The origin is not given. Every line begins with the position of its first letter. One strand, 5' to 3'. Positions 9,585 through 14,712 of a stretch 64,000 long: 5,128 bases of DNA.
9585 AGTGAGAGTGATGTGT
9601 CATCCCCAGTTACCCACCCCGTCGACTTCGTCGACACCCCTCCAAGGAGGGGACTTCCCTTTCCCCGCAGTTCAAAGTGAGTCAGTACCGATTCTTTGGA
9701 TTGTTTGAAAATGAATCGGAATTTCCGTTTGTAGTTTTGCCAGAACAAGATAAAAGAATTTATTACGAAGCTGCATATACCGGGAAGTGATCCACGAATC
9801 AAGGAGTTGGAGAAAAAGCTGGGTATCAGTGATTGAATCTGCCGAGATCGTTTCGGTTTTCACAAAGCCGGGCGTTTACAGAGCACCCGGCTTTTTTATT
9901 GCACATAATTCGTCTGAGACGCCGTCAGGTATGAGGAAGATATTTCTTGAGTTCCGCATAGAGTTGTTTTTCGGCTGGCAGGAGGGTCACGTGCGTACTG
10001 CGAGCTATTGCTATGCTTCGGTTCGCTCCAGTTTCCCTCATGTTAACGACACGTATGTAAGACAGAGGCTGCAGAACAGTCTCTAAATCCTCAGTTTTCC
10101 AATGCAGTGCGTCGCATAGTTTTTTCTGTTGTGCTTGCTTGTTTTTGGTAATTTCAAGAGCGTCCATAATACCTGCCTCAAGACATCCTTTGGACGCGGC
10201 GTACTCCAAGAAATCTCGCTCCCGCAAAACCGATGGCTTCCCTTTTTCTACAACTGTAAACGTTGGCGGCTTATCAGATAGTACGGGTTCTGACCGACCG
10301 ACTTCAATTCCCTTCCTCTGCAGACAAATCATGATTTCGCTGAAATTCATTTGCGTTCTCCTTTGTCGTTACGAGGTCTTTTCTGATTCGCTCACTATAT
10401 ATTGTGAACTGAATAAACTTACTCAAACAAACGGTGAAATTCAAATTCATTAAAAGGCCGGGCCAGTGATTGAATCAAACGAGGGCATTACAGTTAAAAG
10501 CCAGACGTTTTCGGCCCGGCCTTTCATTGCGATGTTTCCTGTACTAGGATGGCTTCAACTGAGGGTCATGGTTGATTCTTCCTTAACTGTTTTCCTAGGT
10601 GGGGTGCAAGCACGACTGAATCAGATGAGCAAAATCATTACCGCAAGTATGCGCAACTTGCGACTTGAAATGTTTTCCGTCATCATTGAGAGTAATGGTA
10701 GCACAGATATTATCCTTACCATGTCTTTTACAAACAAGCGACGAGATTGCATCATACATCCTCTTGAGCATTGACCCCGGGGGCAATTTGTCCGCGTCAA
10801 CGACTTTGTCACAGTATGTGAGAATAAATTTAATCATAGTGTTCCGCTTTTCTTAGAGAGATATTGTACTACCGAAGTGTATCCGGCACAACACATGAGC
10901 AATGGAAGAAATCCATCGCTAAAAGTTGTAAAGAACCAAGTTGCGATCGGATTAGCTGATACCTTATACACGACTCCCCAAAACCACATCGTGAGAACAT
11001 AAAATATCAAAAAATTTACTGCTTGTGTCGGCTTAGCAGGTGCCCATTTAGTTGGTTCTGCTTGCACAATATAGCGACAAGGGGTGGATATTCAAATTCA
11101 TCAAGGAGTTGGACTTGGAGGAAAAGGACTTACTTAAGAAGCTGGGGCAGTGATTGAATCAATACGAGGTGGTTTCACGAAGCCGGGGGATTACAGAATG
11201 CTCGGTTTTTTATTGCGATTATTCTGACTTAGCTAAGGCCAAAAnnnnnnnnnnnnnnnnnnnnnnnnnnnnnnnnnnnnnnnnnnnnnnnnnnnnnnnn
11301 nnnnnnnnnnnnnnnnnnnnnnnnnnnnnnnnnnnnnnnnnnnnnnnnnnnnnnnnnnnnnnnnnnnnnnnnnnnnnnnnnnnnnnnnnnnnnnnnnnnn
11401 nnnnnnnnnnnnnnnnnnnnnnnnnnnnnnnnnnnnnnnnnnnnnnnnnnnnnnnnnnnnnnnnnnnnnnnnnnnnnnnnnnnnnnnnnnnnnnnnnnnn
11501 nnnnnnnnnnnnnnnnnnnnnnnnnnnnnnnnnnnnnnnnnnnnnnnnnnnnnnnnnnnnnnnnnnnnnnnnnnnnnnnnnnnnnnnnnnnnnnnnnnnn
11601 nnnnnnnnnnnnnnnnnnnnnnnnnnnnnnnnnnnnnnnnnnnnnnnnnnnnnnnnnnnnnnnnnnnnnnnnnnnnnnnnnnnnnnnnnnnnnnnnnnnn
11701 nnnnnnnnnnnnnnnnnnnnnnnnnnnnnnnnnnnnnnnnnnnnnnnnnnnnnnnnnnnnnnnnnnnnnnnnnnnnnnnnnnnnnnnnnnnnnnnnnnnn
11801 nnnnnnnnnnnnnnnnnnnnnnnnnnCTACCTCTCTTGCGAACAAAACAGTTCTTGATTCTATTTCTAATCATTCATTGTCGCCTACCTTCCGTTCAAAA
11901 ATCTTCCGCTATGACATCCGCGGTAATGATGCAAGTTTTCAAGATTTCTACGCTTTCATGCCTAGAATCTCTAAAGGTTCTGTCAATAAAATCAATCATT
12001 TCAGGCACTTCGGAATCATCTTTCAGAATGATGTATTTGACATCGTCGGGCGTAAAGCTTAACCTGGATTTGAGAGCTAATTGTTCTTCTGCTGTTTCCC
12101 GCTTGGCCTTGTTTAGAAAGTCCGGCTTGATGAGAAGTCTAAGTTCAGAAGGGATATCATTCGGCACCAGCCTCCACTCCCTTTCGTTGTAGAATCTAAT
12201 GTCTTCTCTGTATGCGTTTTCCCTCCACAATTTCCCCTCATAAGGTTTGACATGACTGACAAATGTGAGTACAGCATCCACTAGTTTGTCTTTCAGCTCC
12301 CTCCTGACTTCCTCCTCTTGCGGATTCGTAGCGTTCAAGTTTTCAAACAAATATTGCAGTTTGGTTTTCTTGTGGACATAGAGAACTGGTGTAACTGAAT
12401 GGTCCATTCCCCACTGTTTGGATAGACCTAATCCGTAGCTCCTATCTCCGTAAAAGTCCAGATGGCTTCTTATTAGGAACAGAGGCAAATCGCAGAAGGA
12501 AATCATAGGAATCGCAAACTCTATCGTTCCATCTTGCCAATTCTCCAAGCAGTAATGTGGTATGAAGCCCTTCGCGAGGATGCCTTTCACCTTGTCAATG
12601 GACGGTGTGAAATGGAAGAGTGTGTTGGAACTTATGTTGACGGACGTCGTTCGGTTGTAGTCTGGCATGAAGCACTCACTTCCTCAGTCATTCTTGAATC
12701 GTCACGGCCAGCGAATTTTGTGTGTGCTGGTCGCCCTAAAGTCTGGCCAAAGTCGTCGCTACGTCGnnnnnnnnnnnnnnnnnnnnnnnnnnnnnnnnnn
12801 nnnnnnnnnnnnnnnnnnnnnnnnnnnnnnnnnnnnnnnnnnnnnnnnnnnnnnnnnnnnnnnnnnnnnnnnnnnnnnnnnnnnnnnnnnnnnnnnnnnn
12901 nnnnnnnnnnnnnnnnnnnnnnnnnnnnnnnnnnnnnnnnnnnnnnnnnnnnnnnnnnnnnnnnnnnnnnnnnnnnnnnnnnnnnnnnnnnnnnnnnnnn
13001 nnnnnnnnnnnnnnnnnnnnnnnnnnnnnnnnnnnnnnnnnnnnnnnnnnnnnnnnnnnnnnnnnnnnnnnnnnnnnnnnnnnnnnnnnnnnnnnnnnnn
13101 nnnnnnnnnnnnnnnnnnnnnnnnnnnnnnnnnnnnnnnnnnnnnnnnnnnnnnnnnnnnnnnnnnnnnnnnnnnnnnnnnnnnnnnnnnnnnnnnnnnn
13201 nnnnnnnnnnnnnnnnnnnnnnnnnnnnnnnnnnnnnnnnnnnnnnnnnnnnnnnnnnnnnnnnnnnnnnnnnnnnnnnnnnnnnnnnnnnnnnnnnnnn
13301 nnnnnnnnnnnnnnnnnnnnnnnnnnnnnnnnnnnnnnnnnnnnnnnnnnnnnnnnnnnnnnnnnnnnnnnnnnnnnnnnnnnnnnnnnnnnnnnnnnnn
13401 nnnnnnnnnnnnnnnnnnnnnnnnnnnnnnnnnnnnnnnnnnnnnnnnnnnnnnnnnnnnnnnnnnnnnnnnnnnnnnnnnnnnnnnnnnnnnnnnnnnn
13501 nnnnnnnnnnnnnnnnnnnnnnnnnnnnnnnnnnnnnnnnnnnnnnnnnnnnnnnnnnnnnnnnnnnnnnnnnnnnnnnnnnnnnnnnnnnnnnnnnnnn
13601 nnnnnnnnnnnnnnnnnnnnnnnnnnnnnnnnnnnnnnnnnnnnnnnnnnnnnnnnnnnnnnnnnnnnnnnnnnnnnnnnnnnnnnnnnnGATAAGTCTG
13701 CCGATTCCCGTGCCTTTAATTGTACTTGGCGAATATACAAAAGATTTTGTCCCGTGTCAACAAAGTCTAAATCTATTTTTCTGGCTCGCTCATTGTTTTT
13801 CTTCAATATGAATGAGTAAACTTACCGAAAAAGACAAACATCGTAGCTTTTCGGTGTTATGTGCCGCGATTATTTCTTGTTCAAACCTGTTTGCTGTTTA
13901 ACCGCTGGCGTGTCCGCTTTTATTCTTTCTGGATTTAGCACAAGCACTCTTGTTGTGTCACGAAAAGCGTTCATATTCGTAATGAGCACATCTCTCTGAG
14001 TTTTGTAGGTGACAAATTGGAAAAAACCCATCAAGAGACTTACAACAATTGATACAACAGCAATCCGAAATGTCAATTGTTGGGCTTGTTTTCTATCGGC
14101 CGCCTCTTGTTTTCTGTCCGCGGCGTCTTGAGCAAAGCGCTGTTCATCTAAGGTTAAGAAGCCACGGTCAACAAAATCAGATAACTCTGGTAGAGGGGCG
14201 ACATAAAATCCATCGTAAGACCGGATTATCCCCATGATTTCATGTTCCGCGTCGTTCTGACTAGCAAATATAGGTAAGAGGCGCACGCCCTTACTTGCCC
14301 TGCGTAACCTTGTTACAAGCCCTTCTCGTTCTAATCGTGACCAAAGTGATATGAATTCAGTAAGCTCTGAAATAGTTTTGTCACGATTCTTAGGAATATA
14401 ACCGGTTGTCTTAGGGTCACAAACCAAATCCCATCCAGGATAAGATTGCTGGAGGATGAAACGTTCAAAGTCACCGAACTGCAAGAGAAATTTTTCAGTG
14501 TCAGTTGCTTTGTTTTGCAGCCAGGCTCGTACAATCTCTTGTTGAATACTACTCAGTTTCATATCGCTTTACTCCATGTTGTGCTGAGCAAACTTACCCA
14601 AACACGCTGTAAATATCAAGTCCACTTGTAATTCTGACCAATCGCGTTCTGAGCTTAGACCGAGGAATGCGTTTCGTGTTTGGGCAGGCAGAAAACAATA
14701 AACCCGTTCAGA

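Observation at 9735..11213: Three degenerate 'gene-remnant plus hairpin' repeats divide the island's left part into integron-like cassettes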

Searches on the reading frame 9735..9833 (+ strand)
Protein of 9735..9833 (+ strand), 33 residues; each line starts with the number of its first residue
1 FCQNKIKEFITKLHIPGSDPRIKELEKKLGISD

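Call 47: search_protein_representatives(protein=window:9735-9833:+)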
Query: 33 residues. Proteins with E-value up to 0.001 (for the whole library): 0; up to 1e-10: 0; up to 1e-30: 0. The best 0 are listed.

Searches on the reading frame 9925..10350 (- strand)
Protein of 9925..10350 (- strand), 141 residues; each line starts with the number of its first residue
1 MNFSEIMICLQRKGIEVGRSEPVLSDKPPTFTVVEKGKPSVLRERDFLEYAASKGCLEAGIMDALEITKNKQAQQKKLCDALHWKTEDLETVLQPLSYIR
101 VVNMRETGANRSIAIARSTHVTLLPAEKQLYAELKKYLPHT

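Call 13: search_protein_families(library=pfam, proteins=[window:9925-10350:-], max_evalue=0.1)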
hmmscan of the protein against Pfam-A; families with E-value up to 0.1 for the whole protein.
window:9925-10350:- (141 aa): 0 families

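Call 14: search_protein_families(library=padloc, proteins=[window:9925-10350:-], max_evalue=0.1)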
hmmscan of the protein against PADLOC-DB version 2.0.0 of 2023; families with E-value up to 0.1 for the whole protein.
window:9925-10350:- (141 aa): 0 families

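Call 40: find_homologous_proteins(query=window:9925-10350:-, max_evalue=0.001)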
Query window:9925-10350:- (141 aa): 1 proteins with E <= 0.001 among 19 candidates.
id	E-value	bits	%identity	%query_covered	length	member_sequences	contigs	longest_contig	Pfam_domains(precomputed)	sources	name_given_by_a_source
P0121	1.2e-86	305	100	100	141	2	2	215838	-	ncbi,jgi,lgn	ncbi:MAG: hypothetical protein ABSF91_05090 [Bacteroidota bacterium]|jgi:hypothetical protein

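Call 68: search_protein_families(library=ncbifam, proteins=[window:9925-10350:-], max_evalue=0.01)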
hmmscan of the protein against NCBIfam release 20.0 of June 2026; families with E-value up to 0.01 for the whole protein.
window:9925-10350:- (141 aa): 0 families

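Call 69: search_protein_families(library=phrogs, proteins=[window:9925-10350:-], max_evalue=0.01)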
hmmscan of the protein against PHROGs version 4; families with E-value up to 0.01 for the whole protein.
window:9925-10350:- (141 aa): 0 families

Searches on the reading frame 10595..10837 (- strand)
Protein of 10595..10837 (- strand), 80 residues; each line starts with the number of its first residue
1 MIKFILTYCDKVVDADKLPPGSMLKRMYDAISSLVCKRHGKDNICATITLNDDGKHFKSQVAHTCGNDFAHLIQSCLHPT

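Call 13: search_protein_families(library=pfam, proteins=[window:10595-10837:-], max_evalue=0.1)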
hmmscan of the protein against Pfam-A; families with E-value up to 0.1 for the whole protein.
window:10595-10837:- (80 aa): 0 families

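Call 14: search_protein_families(library=padloc, proteins=[window:10595-10837:-], max_evalue=0.1)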
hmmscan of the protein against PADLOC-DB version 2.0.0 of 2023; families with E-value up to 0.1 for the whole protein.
window:10595-10837:- (80 aa): 0 families

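Call 68: search_protein_families(library=ncbifam, proteins=[window:10595-10837:-], max_evalue=0.01)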
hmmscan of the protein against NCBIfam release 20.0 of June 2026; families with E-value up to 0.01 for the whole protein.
window:10595-10837:- (80 aa): 0 families

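Call 69: search_protein_families(library=phrogs, proteins=[window:10595-10837:-], max_evalue=0.01)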
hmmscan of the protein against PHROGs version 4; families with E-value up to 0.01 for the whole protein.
window:10595-10837:- (80 aa): 0 families

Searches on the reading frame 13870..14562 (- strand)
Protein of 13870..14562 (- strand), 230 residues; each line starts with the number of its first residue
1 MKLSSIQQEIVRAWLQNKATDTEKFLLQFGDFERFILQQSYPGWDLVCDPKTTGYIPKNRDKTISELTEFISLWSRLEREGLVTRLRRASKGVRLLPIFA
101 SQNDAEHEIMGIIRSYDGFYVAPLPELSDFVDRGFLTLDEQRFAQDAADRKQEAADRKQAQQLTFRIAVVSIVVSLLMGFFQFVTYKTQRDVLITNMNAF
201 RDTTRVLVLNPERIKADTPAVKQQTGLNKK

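Call 13: search_protein_families(library=pfam, proteins=[window:13870-14562:-], max_evalue=0.1)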
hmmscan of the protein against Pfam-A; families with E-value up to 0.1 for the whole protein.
window:13870-14562:- (230 aa): 0 families

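Call 14: search_protein_families(library=padloc, proteins=[window:13870-14562:-], max_evalue=0.1)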
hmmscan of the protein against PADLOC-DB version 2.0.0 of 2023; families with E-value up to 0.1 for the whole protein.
window:13870-14562:- (230 aa): 0 families

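Call 50: find_encoding_contigs(protein=window:13870-14562:-, flank=8000, max_places=8)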
Protein window:13870-14562:- (230 aa): 2 contigs read that carry it; 2 places shown.
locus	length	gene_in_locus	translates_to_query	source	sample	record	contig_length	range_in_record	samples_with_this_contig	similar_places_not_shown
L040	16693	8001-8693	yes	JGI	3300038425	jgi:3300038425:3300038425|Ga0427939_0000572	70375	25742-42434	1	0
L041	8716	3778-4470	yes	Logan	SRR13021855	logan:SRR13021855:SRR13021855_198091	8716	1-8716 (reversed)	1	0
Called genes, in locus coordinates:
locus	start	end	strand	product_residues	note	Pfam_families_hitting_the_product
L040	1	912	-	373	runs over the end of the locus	PF13428:TPR_14 (faint), PF13432:TPR_16 (faint), PF14559:TPR_19 (faint)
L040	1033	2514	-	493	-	PF28494:GlyRS_ins_1 (weak), PF00587:tRNA-synt_2b, PF03129:HGTP_anticodon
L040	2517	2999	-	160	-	-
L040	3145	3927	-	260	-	PF00378:ECH_1, PF16113:ECH_2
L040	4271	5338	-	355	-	PF00483:NTP_transferase, PF12804:NTP_transf_3 (weak), PF25084:LbH_EIF2B (weak), PF00132:Hexapep (faint), PF25087:GMPPB_C (weak)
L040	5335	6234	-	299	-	PF03807:F420_oxidored (weak), PF10727:Rossmann-like, PF10728:DUF2520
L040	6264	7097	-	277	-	PF01875:Memo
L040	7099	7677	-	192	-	PF01871:AMMECR1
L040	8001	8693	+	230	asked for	-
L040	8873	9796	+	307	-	-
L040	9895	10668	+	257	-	PF10899:AbiGi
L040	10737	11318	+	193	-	-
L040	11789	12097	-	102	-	-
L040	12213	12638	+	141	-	-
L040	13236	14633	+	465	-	PF02878:PGM_PMM_I, PF02879:PGM_PMM_II, PF02880:PGM_PMM_III, PF00408:PGM_PMM_IV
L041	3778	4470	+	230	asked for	-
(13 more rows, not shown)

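Call 68: search_protein_families(library=ncbifam, proteins=[window:13870-14562:-], max_evalue=0.01)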
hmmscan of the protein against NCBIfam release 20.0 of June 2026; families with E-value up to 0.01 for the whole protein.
window:13870-14562:- (230 aa): 1 family
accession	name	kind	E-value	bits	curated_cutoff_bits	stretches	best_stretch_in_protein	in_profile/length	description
NF004375.0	PRK05740.1-6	equivalog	0.0094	16.1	177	0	150-188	91-129/136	preprotein translocase subunit SecE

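Call 69: search_protein_families(library=phrogs, proteins=[window:13870-14562:-], max_evalue=0.01)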
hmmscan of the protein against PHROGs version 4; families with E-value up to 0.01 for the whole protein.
window:13870-14562:- (230 aa): 0 families
